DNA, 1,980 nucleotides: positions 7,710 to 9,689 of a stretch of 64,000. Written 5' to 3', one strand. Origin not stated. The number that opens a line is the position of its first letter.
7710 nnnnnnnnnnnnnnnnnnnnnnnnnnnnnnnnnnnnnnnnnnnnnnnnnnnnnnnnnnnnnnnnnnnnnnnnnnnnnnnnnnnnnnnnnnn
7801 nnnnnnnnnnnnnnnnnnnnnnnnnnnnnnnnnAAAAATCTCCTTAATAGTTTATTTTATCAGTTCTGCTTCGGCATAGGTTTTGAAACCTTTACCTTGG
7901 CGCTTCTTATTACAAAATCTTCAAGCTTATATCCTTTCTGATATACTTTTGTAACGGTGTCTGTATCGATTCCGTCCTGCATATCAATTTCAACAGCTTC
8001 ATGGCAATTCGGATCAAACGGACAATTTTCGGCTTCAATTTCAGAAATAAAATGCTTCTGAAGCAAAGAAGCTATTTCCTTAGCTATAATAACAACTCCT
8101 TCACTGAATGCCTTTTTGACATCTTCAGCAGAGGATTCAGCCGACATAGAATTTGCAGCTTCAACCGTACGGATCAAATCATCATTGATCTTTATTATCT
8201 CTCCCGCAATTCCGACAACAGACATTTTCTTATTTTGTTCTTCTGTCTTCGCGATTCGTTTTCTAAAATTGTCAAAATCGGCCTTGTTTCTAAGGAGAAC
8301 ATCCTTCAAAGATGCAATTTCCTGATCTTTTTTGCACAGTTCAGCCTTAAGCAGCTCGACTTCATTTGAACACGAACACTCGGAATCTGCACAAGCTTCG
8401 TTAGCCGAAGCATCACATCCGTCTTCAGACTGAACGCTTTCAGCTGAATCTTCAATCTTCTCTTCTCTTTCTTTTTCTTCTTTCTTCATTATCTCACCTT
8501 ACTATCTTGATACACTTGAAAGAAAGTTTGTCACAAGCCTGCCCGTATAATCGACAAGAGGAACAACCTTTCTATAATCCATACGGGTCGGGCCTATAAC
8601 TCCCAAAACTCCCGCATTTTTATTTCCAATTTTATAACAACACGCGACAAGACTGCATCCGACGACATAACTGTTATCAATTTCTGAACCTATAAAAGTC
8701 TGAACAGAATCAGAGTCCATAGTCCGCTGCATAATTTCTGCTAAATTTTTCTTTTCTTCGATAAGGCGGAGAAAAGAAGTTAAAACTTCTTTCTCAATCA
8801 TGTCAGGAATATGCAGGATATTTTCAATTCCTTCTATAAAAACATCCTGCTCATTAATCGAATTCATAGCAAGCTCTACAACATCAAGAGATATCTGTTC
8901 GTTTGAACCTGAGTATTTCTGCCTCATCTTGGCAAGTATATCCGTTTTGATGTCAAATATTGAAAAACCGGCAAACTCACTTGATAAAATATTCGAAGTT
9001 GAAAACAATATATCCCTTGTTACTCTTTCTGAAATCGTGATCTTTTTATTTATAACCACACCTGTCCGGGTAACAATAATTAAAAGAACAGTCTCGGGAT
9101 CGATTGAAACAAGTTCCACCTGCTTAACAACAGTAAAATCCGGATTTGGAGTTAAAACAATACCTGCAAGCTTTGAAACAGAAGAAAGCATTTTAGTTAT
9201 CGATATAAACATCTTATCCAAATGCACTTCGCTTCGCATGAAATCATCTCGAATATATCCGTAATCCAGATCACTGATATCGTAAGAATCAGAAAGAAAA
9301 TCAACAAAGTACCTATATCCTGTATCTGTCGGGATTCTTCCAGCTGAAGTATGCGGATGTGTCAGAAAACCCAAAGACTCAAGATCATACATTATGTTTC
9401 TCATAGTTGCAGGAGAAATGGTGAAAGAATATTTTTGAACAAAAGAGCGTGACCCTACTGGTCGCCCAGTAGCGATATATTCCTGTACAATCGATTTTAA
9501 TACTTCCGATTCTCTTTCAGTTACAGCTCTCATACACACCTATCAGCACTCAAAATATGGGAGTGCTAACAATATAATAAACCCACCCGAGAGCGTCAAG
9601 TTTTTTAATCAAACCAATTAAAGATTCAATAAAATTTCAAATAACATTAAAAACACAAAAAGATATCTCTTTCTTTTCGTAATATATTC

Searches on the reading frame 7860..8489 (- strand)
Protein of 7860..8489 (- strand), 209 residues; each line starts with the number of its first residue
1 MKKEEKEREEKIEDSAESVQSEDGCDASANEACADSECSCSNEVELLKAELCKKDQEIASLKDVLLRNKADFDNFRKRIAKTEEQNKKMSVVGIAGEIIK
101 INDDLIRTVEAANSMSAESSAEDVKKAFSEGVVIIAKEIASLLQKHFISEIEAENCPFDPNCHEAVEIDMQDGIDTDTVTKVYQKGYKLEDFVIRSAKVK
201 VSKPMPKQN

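Call 78: search_protein_families(library=pfam, proteins=[window:7860-8489:-], max_evalue=0.001)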
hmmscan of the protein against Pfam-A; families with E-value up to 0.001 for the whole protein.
window:7860-8489:- (209 aa): 1 family
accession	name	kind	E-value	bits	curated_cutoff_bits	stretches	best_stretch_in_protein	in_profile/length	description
PF01025.24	GrpE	-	3e-38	131.6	25.8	1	37-203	6-165/165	GrpE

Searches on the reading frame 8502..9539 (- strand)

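Call 78: search_protein_families(library=pfam, proteins=[window:8502-9539:-], max_evalue=0.001)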
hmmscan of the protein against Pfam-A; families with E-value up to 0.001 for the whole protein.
window:8502-9539:- (345 aa): 2 families
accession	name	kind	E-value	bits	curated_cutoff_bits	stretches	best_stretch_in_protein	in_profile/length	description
PF01628.27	HrcA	-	8.8e-50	170.1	22.2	1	110-326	3-215/215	HrcA protein C terminal domain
PF03444.21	HrcA_DNA-bdg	-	0.00077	19.5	21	0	7-76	3-71/79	Winged helix-turn-helix transcription repressor, HrcA DNA-binding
